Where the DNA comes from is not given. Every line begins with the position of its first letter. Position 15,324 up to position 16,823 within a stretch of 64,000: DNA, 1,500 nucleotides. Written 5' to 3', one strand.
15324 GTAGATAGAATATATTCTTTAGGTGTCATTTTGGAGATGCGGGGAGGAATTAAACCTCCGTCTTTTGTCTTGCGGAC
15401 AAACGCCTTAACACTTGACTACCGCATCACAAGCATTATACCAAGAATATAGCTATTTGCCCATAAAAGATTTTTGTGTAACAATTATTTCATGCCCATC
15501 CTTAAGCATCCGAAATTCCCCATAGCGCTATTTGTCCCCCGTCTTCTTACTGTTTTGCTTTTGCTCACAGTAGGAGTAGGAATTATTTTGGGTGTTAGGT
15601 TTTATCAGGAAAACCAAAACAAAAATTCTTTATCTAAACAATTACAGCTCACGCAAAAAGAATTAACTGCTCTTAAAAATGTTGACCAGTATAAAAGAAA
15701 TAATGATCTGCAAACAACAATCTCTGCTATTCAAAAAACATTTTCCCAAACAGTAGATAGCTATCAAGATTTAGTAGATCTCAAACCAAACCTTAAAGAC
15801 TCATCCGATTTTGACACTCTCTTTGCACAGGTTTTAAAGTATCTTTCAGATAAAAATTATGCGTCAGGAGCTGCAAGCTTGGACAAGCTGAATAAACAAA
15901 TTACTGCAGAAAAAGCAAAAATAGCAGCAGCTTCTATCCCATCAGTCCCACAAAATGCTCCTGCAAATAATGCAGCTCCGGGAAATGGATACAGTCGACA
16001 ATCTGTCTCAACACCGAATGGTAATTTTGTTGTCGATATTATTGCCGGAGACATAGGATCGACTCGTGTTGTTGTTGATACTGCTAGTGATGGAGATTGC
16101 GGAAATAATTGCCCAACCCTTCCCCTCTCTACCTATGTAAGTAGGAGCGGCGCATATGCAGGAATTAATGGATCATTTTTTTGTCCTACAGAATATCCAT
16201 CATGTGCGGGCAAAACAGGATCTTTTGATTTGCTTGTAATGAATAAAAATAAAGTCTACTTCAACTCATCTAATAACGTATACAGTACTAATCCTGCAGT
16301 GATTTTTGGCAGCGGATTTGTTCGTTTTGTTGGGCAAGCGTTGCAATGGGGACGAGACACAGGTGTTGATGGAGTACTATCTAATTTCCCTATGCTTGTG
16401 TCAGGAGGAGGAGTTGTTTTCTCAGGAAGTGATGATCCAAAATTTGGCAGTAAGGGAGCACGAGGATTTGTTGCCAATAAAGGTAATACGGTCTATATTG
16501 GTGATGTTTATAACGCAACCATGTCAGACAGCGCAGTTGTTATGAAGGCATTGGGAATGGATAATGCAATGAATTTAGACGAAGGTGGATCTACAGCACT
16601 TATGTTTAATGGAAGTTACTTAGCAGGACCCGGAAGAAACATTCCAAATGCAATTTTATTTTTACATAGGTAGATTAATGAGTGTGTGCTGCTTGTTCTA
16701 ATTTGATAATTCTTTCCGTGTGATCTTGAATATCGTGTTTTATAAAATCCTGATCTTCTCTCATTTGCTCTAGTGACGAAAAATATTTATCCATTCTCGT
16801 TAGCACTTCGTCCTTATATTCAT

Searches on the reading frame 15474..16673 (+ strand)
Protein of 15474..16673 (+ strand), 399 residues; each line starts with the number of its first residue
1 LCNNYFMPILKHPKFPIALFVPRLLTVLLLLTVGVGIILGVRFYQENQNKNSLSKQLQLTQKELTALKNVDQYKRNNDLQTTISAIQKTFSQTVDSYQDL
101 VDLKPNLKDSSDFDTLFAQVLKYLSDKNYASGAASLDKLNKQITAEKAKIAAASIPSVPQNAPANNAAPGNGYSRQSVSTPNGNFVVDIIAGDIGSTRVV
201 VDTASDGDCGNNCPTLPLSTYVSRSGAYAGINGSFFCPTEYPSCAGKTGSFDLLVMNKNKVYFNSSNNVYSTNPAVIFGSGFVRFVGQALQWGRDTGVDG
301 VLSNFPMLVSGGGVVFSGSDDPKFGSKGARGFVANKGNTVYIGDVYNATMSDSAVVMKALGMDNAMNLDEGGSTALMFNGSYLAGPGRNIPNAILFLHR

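Call 75: search_protein_families(library=pfam, proteins=[window:15474-16673:+], max_evalue=0.00001)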
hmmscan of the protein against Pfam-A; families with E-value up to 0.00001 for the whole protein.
window:15474-16673:+ (399 aa): 1 family
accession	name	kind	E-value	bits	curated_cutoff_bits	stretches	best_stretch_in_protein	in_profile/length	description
PF09992.14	NAGPA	-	1.8e-13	51.5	25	1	226-396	2-168/169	Phosphodiester glycosidase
